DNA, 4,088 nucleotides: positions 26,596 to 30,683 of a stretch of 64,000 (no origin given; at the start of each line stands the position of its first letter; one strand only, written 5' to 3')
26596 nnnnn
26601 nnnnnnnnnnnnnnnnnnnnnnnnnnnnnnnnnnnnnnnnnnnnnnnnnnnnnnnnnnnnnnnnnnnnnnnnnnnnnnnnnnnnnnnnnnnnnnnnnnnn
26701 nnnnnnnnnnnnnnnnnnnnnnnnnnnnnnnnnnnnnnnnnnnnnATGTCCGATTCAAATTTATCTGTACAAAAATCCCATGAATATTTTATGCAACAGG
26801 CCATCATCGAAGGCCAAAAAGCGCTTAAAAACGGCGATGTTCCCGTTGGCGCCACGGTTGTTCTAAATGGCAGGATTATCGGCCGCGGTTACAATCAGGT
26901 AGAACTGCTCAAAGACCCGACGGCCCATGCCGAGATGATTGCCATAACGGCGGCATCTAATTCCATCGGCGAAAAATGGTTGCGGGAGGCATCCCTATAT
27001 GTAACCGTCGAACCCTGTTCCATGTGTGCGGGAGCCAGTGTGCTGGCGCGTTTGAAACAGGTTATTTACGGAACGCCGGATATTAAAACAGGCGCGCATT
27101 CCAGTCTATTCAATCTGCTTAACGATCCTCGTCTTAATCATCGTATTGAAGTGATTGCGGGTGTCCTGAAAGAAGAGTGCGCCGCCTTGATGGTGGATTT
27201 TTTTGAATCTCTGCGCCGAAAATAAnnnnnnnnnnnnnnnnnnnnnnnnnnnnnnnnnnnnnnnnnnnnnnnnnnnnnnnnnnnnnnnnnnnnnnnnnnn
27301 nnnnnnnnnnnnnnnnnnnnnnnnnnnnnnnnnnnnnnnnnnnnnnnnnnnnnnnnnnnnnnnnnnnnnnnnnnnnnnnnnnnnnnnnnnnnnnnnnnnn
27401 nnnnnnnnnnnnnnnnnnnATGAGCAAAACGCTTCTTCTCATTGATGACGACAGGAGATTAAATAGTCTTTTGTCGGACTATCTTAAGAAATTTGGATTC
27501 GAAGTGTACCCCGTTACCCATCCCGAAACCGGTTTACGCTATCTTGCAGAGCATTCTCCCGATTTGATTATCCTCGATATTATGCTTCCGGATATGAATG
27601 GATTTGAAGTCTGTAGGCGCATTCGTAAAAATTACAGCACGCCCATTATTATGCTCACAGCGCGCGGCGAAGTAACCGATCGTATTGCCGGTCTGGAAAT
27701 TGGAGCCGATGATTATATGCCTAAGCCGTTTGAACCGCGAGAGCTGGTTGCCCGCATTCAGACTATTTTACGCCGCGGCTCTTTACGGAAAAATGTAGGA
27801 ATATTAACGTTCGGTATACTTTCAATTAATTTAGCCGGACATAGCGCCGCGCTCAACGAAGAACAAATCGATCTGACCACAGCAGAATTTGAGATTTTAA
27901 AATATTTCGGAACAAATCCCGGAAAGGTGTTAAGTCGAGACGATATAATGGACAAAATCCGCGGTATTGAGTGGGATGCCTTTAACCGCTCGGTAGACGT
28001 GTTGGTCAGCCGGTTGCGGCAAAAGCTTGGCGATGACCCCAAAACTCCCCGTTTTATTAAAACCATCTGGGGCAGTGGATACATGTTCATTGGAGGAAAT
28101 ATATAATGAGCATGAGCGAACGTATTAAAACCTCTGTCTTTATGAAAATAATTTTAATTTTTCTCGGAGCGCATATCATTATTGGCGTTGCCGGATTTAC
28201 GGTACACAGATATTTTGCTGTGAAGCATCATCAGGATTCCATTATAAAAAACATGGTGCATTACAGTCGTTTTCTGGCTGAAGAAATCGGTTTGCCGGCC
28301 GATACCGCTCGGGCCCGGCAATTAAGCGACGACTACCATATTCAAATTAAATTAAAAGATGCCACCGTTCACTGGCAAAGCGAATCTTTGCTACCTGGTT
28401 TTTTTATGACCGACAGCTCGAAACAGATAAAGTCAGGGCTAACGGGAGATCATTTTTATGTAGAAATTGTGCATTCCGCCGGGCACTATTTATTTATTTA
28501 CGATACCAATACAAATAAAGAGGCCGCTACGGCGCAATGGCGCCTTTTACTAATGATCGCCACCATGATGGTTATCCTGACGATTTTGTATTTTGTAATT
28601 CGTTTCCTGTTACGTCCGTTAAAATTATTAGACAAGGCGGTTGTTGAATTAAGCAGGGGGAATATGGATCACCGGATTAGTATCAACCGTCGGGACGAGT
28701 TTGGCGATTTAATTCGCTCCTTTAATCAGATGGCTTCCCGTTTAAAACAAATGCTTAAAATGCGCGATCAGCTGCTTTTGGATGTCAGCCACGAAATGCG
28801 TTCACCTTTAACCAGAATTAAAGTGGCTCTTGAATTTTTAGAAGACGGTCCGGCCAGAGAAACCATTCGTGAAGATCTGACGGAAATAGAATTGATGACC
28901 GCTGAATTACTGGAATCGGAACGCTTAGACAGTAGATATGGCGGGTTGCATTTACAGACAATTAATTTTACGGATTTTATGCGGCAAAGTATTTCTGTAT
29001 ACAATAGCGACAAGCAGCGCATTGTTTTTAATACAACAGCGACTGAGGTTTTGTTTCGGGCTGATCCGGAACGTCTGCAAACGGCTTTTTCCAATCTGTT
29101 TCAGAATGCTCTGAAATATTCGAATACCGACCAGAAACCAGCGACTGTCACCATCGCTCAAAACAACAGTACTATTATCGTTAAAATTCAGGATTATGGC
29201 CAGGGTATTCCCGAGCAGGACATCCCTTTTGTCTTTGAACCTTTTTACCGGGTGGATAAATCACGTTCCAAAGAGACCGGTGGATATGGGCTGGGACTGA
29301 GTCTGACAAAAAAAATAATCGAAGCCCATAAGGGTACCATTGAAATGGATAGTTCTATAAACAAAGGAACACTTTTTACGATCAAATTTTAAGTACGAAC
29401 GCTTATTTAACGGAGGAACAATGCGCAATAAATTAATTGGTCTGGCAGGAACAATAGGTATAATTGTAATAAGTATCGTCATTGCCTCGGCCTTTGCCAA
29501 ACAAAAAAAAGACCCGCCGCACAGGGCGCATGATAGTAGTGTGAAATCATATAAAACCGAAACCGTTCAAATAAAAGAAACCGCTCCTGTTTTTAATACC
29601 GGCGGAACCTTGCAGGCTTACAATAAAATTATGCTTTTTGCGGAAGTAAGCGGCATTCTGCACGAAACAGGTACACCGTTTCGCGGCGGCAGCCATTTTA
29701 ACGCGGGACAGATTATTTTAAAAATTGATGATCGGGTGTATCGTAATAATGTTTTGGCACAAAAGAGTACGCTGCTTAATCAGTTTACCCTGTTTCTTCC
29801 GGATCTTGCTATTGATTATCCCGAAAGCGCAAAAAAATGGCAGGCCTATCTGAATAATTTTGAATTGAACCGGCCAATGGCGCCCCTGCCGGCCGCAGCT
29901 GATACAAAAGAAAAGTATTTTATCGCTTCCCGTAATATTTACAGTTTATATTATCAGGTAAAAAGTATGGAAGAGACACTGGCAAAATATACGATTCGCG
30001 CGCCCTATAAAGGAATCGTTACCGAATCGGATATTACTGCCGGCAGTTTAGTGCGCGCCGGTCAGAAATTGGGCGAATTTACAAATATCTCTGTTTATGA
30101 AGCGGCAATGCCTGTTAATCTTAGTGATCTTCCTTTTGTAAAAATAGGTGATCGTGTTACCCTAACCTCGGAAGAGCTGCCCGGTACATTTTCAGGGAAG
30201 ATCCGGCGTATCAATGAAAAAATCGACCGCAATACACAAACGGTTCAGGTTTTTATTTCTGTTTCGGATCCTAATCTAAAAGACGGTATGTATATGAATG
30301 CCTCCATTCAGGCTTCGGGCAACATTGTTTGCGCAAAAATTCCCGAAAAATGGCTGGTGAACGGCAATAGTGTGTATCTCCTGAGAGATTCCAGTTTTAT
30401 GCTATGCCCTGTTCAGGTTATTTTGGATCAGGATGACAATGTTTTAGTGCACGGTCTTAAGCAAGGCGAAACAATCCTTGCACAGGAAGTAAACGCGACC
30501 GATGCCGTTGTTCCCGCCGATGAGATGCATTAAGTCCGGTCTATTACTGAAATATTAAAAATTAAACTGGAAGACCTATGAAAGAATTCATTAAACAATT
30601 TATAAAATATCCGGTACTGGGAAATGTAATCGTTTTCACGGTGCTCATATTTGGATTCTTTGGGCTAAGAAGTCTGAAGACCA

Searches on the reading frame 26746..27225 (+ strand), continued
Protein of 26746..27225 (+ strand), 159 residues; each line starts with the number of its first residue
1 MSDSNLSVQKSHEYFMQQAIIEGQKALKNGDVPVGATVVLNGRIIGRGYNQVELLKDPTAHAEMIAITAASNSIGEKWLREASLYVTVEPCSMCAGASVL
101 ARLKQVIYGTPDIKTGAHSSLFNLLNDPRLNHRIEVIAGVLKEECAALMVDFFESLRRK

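Call 35: find_encoding_contigs(protein=P0019, flank=3000, max_places=3)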
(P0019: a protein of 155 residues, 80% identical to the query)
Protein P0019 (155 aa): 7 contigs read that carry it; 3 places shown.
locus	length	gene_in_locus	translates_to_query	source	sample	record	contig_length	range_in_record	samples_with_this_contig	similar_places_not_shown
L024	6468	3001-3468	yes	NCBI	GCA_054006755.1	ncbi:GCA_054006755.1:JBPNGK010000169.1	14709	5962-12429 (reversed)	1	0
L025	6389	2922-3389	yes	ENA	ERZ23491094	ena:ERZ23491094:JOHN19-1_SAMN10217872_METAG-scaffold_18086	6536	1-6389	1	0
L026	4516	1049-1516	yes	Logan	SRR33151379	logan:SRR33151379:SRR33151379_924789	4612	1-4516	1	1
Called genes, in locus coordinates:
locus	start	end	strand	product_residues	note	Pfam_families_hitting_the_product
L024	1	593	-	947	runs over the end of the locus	PF13485:Peptidase_MA_2 (weak)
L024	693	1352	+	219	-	-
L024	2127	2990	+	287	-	PF01842:ACT (weak), PF00551:Formyl_trans_N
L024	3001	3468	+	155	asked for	PF00383:dCMP_cyt_deam_1, PF14437:MafB19-deam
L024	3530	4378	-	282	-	PF14321:DUF4382, PF13620:CarboxypepD_reg, PF13715:CarbopepD_reg_2 (weak)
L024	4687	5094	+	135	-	PF11376:DUF3179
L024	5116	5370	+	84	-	PF11376:DUF3179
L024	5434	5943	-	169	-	PF25919:BSH_CusB (faint), PF25973:BSH_CzcB (faint), PF00364:Biotin_lipoyl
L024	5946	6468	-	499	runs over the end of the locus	PF00289:Biotin_carb_N, PF02222:ATP-grasp (weak), PF02786:CPSase_L_D2, PF07478:Dala_Dala_lig_C, PF02785:Biotin_carb_C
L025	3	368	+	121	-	?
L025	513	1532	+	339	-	PF00072:Response_reg, PF13487:HD_5, PF01966:HD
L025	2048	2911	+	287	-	PF01842:ACT (weak), PF00551:Formyl_trans_N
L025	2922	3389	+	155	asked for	PF00383:dCMP_cyt_deam_1, PF14437:MafB19-deam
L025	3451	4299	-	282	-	PF14321:DUF4382, PF13620:CarboxypepD_reg, PF13715:CarbopepD_reg_2 (weak)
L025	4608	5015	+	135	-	PF11376:DUF3179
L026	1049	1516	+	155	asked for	PF00383:dCMP_cyt_deam_1, PF14437:MafB19-deam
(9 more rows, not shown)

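Call 44: find_encoding_contigs(protein=P0011, flank=3000, max_places=3)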
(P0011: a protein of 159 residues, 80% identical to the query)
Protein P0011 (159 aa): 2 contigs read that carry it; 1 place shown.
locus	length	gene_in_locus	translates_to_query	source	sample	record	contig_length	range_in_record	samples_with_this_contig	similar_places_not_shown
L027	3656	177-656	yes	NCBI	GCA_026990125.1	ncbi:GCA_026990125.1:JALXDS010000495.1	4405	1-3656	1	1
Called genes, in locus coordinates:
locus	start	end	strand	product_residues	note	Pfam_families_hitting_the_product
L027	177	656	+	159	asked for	PF00383:dCMP_cyt_deam_1, PF14437:MafB19-deam, PF14439:Bd3614-deam (weak)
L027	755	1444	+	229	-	PF00072:Response_reg, PF00486:Trans_reg_C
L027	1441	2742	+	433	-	PF00672:HAMP, PF00512:HisKA, PF13581:HATPase_c_2 (weak), PF02518:HATPase_c, PF13589:HATPase_c_3 (faint), PF14501:HATPase_c_5 (faint)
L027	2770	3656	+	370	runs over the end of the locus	PF25919:BSH_CusB (faint), PF25917:BSH_RND (weak), PF25973:BSH_CzcB (weak)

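Call 45: find_encoding_contigs(protein=P0031, flank=3000, max_places=4)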
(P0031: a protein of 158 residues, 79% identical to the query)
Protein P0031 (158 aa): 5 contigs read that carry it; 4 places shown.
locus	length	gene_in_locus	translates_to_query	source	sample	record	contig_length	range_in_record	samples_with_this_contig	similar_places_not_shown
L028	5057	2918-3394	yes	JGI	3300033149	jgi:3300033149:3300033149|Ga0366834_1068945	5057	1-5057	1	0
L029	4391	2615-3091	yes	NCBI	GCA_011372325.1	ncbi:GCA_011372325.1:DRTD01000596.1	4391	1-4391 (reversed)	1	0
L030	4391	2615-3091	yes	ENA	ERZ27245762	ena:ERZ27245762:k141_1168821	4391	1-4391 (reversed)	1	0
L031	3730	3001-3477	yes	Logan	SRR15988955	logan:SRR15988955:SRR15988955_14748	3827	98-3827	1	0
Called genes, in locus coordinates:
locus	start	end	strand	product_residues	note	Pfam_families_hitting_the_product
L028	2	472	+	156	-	?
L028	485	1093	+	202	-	PF01553:Acyltransferase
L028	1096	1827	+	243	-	PF02535:Zip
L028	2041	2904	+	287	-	PF01842:ACT (weak), PF00551:Formyl_trans_N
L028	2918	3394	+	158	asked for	PF00383:dCMP_cyt_deam_1, PF14437:MafB19-deam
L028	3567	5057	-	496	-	?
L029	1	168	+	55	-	PF02219:MTHFR (weak)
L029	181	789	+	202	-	PF01553:Acyltransferase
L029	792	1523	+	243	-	PF02535:Zip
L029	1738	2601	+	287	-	PF01842:ACT (weak), PF00551:Formyl_trans_N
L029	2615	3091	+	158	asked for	PF00383:dCMP_cyt_deam_1, PF14437:MafB19-deam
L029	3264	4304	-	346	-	-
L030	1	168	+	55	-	PF02219:MTHFR (weak)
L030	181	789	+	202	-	PF01553:Acyltransferase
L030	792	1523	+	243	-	PF02535:Zip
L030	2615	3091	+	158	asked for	PF00383:dCMP_cyt_deam_1, PF14437:MafB19-deam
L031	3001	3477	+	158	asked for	PF00383:dCMP_cyt_deam_1, PF14437:MafB19-deam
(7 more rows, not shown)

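Call 46: find_encoding_contigs(protein=P0022, flank=3000, max_places=3)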
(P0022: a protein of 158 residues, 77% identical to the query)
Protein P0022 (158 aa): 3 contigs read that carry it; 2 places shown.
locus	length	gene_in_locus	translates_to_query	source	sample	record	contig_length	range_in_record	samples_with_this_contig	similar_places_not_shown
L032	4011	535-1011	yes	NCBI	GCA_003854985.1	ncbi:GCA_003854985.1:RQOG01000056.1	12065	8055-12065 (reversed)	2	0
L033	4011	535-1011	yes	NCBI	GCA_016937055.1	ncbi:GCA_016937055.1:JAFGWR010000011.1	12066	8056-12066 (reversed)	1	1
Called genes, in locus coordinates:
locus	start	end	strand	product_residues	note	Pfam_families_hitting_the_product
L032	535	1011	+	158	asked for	PF00383:dCMP_cyt_deam_1, PF14437:MafB19-deam, PF14439:Bd3614-deam (weak)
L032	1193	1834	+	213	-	PF00440:TetR_N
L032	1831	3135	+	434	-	PF02321:OEP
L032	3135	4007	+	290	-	PF25919:BSH_CusB (faint), PF25994:HH_AprE, PF25917:BSH_RND, PF25973:BSH_CzcB, PF25997:BSH_YhbJ (faint)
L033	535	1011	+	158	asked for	PF00383:dCMP_cyt_deam_1, PF14437:MafB19-deam, PF14439:Bd3614-deam (weak)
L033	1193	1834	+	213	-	PF00440:TetR_N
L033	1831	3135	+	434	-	PF02321:OEP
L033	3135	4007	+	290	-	PF25919:BSH_CusB (faint), PF25994:HH_AprE, PF25917:BSH_RND, PF25973:BSH_CzcB, PF25997:BSH_YhbJ (faint)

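Call 69: find_encoding_contigs(protein=P0049, flank=2500, max_places=10)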
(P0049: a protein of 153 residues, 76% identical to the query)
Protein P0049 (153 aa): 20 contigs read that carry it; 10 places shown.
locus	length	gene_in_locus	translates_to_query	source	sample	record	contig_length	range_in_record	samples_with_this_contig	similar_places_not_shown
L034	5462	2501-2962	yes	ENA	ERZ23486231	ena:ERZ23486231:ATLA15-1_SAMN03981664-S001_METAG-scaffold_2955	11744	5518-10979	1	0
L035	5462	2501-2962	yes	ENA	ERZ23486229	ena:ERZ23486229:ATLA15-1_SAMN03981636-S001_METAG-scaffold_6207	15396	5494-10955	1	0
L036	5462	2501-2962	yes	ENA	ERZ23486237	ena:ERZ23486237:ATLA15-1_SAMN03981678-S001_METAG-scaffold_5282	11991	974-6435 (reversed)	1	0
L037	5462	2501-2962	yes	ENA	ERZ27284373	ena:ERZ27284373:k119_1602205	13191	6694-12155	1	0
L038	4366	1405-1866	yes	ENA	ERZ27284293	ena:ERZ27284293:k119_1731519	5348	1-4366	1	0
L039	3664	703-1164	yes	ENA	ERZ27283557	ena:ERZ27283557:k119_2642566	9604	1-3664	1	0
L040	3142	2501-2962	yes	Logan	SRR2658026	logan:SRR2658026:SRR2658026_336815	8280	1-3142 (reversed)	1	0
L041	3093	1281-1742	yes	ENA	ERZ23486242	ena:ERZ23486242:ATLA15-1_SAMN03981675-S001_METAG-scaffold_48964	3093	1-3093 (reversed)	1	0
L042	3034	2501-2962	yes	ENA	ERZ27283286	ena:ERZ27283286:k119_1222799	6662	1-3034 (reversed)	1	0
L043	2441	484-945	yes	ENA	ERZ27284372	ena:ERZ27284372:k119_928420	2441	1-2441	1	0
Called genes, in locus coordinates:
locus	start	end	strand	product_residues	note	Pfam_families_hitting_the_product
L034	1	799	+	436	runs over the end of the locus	PF01053:Cys_Met_Meta_PP, PF00266:Aminotran_5, PF00155:Aminotran_1_2, PF01212:Beta_elim_lyase (weak)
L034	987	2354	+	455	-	PF00696:AA_kinase, PF13840:ACT_7 (faint), PF22468:ACT_9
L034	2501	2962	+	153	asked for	PF00383:dCMP_cyt_deam_1, PF14437:MafB19-deam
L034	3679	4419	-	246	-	PF01925:TauE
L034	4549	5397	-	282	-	-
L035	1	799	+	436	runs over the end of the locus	PF01053:Cys_Met_Meta_PP, PF00266:Aminotran_5, PF00155:Aminotran_1_2, PF01212:Beta_elim_lyase (weak)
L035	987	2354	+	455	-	PF00696:AA_kinase, PF13840:ACT_7 (faint), PF22468:ACT_9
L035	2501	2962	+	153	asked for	PF00383:dCMP_cyt_deam_1, PF14437:MafB19-deam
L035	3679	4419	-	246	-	PF01925:TauE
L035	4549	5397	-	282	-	-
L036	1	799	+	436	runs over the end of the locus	PF01053:Cys_Met_Meta_PP, PF00155:Aminotran_1_2, PF00266:Aminotran_5, PF01212:Beta_elim_lyase (weak)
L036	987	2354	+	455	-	PF00696:AA_kinase, PF13840:ACT_7 (faint), PF22468:ACT_9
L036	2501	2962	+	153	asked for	PF00383:dCMP_cyt_deam_1, PF14437:MafB19-deam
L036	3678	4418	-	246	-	PF01925:TauE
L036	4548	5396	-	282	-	-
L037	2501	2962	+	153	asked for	PF00383:dCMP_cyt_deam_1, PF14437:MafB19-deam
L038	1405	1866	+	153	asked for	PF00383:dCMP_cyt_deam_1, PF14437:MafB19-deam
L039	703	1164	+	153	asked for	PF00383:dCMP_cyt_deam_1, PF14437:MafB19-deam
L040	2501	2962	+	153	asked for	PF00383:dCMP_cyt_deam_1, PF14437:MafB19-deam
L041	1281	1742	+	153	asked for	PF00383:dCMP_cyt_deam_1, PF14437:MafB19-deam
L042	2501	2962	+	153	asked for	PF00383:dCMP_cyt_deam_1, PF14437:MafB19-deam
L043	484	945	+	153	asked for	PF00383:dCMP_cyt_deam_1, PF14437:MafB19-deam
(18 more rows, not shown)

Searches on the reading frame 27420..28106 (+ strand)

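Call 7: search_protein_families(library=pfam, proteins=[window:27420-28106:+])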
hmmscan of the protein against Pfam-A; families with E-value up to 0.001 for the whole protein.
window:27420-28106:+ (228 aa): 2 families
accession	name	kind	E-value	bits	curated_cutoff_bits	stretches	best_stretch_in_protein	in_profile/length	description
PF00072.30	Response_reg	-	2.9e-30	105.1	30.2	1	6-114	2-111/111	Response regulator receiver domain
PF00486.34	Trans_reg_C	-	1.3e-25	89.7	26.2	1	148-223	2-77/77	Transcriptional regulatory protein, C terminal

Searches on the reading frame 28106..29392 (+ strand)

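Call 7: search_protein_families(library=pfam, proteins=[window:28106-29392:+])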
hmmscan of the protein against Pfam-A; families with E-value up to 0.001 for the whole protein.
window:28106-29392:+ (428 aa): 5 families
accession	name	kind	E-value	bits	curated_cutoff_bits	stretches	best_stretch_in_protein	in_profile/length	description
PF02518.31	HATPase_c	-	2e-26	93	26.4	1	320-428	2-107/111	Histidine kinase-, DNA gyrase B-, and HSP90-like ATPase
PF00672.30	HAMP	-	1.2e-14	54.7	25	1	163-215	1-53/53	HAMP domain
PF00512.31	HisKA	-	3.1e-08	34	26.9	1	220-276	2-65/66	His Kinase A (phospho-acceptor) domain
PF14501.12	HATPase_c_5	-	1.2e-05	25.6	22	1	324-416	6-90/102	GHKL domain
PF13581.12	HATPase_c_2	-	0.00091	19.7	27.4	0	316-398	24-104/127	Histidine kinase-like ATPase domain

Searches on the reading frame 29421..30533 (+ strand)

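Call 7: search_protein_families(library=pfam, proteins=[window:29421-30533:+])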
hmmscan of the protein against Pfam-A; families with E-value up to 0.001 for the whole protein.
window:29421-30533:+ (370 aa): 2 families
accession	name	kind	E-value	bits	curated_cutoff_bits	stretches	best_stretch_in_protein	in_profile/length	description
PF13437.12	HlyD_3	-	6.4e-18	65.9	22.2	1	191-285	1-97/106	HlyD family secretion protein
PF16576.10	HlyD_D23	-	3.3e-17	62.9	30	1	179-291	98-213/214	Barrel-sandwich domain of CusB or HlyD membrane-fusion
